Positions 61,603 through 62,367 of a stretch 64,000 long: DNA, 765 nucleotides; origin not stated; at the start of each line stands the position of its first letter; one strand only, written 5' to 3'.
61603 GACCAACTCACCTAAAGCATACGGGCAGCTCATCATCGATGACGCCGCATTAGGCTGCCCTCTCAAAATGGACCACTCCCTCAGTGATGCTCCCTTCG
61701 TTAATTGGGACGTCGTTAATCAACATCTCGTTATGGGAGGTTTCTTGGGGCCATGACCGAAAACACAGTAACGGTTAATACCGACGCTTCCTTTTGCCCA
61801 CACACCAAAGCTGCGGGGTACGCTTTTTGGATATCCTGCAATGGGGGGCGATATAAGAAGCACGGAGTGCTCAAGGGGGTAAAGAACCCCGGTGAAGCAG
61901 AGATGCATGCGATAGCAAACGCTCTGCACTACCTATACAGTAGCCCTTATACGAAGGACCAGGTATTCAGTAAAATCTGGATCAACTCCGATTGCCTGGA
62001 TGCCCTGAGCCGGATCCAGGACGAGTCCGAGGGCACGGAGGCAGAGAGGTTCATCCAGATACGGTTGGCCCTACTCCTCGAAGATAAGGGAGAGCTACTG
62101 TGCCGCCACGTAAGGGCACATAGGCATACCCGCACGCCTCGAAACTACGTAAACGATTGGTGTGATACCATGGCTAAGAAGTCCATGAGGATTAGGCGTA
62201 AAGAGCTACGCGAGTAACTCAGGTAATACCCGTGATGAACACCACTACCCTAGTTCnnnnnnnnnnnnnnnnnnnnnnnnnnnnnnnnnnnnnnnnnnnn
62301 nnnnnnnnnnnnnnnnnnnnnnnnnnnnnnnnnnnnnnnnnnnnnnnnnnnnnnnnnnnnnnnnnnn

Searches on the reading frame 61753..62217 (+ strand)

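Call 65: search_protein_families(library=pfam, proteins=[window:61753-62217:+], max_evalue=0.001)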
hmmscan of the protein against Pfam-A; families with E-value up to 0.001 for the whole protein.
window:61753-62217:+ (154 aa): 1 family
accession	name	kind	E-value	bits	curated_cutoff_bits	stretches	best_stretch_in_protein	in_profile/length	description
PF00075.30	RNase_H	-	5.5e-07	30.3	25.8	1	4-144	2-139/141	RNase H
